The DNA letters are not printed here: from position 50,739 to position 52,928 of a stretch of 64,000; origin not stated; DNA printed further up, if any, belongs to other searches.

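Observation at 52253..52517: T9SS C-terminal-domain-like module located internally, near the N-terminus, of a GH30 xylanase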

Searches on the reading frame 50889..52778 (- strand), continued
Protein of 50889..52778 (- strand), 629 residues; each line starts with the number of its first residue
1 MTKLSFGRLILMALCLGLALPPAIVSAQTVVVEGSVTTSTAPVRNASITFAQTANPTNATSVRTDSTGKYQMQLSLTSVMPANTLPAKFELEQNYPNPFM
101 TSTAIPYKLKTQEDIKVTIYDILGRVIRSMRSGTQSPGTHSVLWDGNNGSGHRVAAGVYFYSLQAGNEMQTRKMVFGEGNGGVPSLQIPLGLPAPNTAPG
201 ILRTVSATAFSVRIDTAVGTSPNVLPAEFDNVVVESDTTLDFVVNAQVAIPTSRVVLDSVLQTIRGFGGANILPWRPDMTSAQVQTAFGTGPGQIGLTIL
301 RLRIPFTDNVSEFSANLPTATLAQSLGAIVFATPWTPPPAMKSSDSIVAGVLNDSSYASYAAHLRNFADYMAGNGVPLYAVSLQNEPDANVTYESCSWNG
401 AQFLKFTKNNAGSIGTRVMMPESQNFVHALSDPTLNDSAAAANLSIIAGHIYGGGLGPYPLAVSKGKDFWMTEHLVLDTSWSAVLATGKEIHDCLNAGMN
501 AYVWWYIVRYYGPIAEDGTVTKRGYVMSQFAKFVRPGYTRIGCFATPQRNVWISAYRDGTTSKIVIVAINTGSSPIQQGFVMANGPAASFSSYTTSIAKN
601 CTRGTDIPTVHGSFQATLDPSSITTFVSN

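Call 17: find_related_loci(query=A1, collection=genome_contigs, flank=6000)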
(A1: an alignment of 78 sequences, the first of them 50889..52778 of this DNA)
Query A1 (629 aa) in genome_contigs; peptide patterns used: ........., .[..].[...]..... (x = any residue, [..] = any of these).
600 stretches matched a pattern (row limit reached: there are more); 589 encode a relative of the query (tblastn E <= 1e-3); the best 80 are kept; 80 distinct loci.
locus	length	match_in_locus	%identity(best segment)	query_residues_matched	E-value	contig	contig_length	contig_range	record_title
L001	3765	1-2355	44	262-629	3e-97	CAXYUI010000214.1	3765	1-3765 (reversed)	MAG: uncultured Formivibrio sp. isolate ERR13598968_binner13_Refined_1 genome assembly, contig: ERZ24875775.6928, whole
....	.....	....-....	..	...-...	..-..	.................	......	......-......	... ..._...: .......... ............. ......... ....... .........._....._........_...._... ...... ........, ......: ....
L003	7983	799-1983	40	247-627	2e-75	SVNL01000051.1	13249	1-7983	MAG: Ruminococcus sp. isolate SIG538 NODE_20480_length_13249_cov_12.631154, whole genome shotgun sequence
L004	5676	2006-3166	40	252-626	3e-68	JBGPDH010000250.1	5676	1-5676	MAG: Verrucomicrobiia bacterium isolate OBJ_0618_050_29 k141_193212_length_5676_cov_9.0000, whole genome shotgun sequenc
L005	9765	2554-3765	36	249-627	1e-67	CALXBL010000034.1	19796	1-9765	MAG: uncultured Ruminococcus sp. isolate BRZ_LQ__bin32 genome assembly, contig: BRZ_LQ__NODE_2767_length_19796_cov_7.246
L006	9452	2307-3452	36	262-627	5e-70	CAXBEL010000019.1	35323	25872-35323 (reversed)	MAG TPA_asm: uncultured Flavobacteriaceae bacterium isolate ERR2762102_binner13_Refined_30 genome assembly, contig: ERZ3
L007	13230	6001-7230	36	259-628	4e-55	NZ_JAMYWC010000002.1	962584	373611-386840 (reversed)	Ralstonia chuxiongensis strain 21YRMH01-3 Scaffold2, whole genome shotgun sequence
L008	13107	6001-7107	32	252-591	4e-47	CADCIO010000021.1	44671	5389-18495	MAG: uncultured Bacteroidales bacterium isolate RUG14675 genome assembly, contig: RUG14675_asm_21, whole genome shotgun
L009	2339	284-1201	33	256-540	4e-42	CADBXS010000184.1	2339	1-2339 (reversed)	MAG: uncultured Bacteroidales bacterium isolate RUG14395 genome assembly, contig: RUG14395_asm_184, whole genome shotgun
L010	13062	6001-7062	34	262-574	3e-40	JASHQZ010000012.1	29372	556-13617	MAG: candidate division FCPU426 bacterium isolate JOPF088 JOPF_NEAR_contig_38246, whole genome shotgun sequence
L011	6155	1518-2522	34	255-542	8e-40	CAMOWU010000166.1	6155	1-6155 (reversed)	MAG: uncultured Bacteroides sp. isolate SRR873601_bin.46_metaWRAP_v1.3_MAG genome assembly, contig: NODE_42738_length_61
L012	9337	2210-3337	41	255-626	3e-83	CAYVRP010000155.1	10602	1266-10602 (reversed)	MAG TPA_asm: uncultured Polyangiaceae bacterium isolate SRP167436_co1_19 genome assembly, contig: NODE_10462_length_1060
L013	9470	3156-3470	48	71-176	3e-25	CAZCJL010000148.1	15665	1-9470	MAG TPA_asm: uncultured Cytophagia bacterium isolate SRP141376_co4_213 genome assembly, contig: NODE_6417_length_15665_c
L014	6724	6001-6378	39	51-176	2e-25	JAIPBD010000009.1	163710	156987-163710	MAG: Melioribacteraceae bacterium isolate Tobar13m-G18 Tobar13m-C124, whole genome shotgun sequence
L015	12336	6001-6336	44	65-176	3e-25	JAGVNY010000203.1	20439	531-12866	MAG: Candidatus Zixiibacteriota bacterium isolate DeMMO3_21 c_000000005270, whole genome shotgun sequence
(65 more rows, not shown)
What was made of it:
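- Tried and rejected: Genome scan for relatives (call 17): swamped by the very common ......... pattern.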

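Call 19: predict_structure(alignment_id=A1)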
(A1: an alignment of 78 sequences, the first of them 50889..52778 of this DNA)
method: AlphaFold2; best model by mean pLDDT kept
length: 629 residues; sequences in the alignment: 78
mean_pLDDT: 82.8   pTM: 0.65
mean pLDDT of the five models: 82.8, 81.6, 81.2, 80.8, 80.6
residues with pLDDT >= 90: 309; 70-90: 203; 50-70: 63; < 50: 54
segments of 3 or more residues with pLDDT < 50: 1-4, 19-25, 80-87, 95-100, 179-205
pLDDT, mean of each block of 10 residues (from residue 1): 53 60 56 90 87 69 91 72 42 51 67 77 82 70 81 80 74 64 30 30 56 80 81 88 80 89 97 93 97 95 94 96 98 95 91 96 98 98 82 86 97 97 81 96 94 77 95 91 96 95 94 94 98 96 85 93 94 90 73 97 87 86 96
secondary structure, 60 per line:
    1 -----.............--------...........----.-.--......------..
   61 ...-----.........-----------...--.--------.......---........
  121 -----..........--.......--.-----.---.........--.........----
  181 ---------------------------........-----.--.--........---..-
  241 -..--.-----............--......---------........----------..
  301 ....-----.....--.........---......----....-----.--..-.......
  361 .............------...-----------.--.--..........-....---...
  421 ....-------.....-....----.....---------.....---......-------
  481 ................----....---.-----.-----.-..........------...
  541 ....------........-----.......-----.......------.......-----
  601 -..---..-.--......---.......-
elements in order: H6-18 E27-37 E47-52 E59-63 E69-77 E89-91 E103-109 E113-120 E126-135 E138-144 E157-165 E168-176 E208-215 E227-234 E252-263 E266-271 H281-288 E299-304 H310-314 H317-325 E329-334 H354-373 E380-382 H400-409 H411-414 E418-424 H432-436 H438-441 E446-450 H460-464 E468-473 H481-496 E501-504 H522-531 E538-544 E551-558 E564-570 E576-582 E589-595 E613-618 E622-628
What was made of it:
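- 52251..52517 (-): Inserted T9SS type A CTD / FlgD_ig-like seven-strand beta-sandwich, residues 88-176 (the finding). Seven AF2 strands (call 19).
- On T9SS type A sorting domain (TIGR04183 / PF18962): AF2 predicts seven strands between residues 89 and 176 (call 19).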

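Call 25: find_encoding_contigs(protein=P0001, flank=1000, max_places=3)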
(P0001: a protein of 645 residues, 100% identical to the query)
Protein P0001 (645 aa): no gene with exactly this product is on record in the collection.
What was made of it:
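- Tried and rejected: P0001 itself was not on record in the contig index (call 25).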

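Call 26: find_encoding_contigs(protein=P0028, flank=8000, max_places=2)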
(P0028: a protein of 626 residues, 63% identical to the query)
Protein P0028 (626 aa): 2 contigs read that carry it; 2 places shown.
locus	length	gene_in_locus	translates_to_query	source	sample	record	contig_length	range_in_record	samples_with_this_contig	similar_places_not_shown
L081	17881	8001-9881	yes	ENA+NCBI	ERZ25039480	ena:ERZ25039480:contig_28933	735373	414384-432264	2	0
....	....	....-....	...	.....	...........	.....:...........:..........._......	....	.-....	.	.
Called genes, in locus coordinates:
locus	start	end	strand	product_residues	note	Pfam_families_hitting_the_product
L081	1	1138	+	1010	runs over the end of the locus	PF13620:CarboxypepD_reg, PF13715:CarbopepD_reg_2, PF07715:Plug, PF00593:TonB_dep_Rec_b-barrel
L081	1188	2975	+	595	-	PF18962:Por_Secre_tail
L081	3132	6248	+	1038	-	PF01839:FG-GAP (faint), PF13860:FlgD_ig (faint), PF13517:FG-GAP_3, PF07593:UnbV_ASPIC, PF00041:fn3 (faint), PF25788:Ig_Rha78A_N (faint), PF18962:Por_Secre_tail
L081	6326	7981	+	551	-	PF01301:Glyco_hydro_35 (weak), PF02449:Glyco_hydro_42, PF18120:DUF5597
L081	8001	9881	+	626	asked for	PF18962:Por_Secre_tail (weak), PF13860:FlgD_ig, PF02055:Glyco_hydro_30 (weak)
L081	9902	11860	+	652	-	PF03629:SASA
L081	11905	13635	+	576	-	PF00331:Glyco_hydro_10, PF18962:Por_Secre_tail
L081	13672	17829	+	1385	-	PF01270:Glyco_hydro_8, PF15979:Glyco_hydro_115, PF17829:GH115_C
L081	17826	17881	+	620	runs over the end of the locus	PF22842:Pel9A-like_beta_helix (weak), PF05048:NosD, PF13229:Beta_helix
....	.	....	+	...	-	?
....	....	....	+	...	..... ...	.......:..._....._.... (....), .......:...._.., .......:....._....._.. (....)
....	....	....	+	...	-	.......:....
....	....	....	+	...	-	?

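Call 27: find_encoding_contigs(protein=P0102, flank=8000, max_places=2)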
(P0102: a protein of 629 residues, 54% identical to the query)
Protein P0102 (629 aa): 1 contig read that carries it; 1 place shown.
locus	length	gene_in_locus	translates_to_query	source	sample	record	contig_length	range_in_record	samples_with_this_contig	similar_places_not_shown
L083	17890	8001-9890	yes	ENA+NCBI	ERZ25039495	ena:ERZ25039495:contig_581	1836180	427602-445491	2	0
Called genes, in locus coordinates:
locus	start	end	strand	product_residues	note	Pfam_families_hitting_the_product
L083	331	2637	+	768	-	PF00933:Glyco_hydro_3, PF01915:Glyco_hydro_3_C, PF14310:Fn3-like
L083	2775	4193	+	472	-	PF13347:MFS_2, PF07690:MFS_1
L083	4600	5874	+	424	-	PF01270:Glyco_hydro_8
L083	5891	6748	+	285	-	PF03629:SASA (weak)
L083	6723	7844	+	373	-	PF03629:SASA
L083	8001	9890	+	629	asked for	PF18962:Por_Secre_tail, PF13860:FlgD_ig, PF02055:Glyco_hydro_30 (faint)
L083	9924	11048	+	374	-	PF00331:Glyco_hydro_10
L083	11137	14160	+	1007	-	PF15979:Glyco_hydro_115, PF17829:GH115_C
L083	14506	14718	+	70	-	-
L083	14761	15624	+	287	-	PF00551:Formyl_trans_N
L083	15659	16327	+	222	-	PF02607:B12-binding_2, PF02310:B12-binding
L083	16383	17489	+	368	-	PF00756:Esterase, PF11954:DUF3471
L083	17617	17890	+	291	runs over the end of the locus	PF00248:Aldo_ket_red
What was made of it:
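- Synteny is conserved in two relatives, and no separate small CTD gene lies immediately upstream (calls 26, 27).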

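Call 57: search_solved_structures(query=window:50889-52778:-, max_evalue=0.001)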
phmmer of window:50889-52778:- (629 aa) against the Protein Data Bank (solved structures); distinct sequences matched with E-value up to 0.001: 18.
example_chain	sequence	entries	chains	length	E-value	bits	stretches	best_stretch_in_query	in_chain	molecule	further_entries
1nof_A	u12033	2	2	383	1.1e-97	331.3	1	261-628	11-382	xylanase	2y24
3gtn_A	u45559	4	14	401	6.8e-92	312.1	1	259-629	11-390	Glucuronoxylanase xynC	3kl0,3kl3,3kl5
4qaw_A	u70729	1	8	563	1.1e-90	308.1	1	255-629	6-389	Xyn30D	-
9o5h_A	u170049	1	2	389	1.2e-87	298.1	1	257-627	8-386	Xylanase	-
9rdg_A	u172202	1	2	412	5.5e-87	295.9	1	250-627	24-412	Carbohydrate binding family 6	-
4ckq_A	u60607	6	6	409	2.7e-84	287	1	254-627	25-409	CARBOHYDRATE BINDING FAMILY 6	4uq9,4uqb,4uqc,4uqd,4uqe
4uqa_A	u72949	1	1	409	4.8e-84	286.2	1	254-627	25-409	CARBOHYDRATE BINDING FAMILY 6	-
5a6l_A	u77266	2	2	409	1.9e-83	284.3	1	254-627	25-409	CARBOHYDRATE BINDING FAMILY 6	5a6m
5cxp_A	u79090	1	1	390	3.5e-82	280.1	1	261-628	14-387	Possible xylan degradation enzyme (Glycosyl hydrolase family 30-like domain and Ricin B-li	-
4fmv_A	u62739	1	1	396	1.2e-80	274.9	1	255-629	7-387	Glucuronoarabinoxylan endo-1,4-beta-xylanase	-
8vg9_A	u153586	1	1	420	3.9e-69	237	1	258-627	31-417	O-Glycosyl hydrolase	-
7n6h_A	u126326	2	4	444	1.7e-46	162.2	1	330-628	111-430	AcXbh30A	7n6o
6iuj_A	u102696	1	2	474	9.7e-10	40.8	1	318-628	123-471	GH30 Xylanase B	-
6krl_A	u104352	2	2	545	1.4e-09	40.3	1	318-628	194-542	Mating factor alpha,GH30 Xylanase B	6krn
2wnw_A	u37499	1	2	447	4.1e-06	28.8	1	330-402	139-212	ACTIVATED BY TRANSCRIPTION FACTOR SSRB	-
3osv_A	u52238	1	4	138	9.3e-05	24.4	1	112-168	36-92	Flagellar basal-body rod modification protein FlgD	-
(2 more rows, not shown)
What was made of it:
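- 50892..52037 (-): GH30 subfamily 8 glucuronoxylanase module (TIM barrel plus side beta-domain), residues 248-629. The invariant Glu residues are E386 (51621-51623, NEP motif) and E473 (51360-51362, TEH motif). PDB 1NOF E 1e-97 and 3GTN E 7e-92 (call 57).
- On GH30 subfamily 8 glucuronoxylanase: PDB 1NOF E 1e-97 covering chain residues 11-382 of 383 (call 57).
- Checked: They match PDB 1NOF and 3GTN at E 1e-97 and 7e-92 (call 57).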
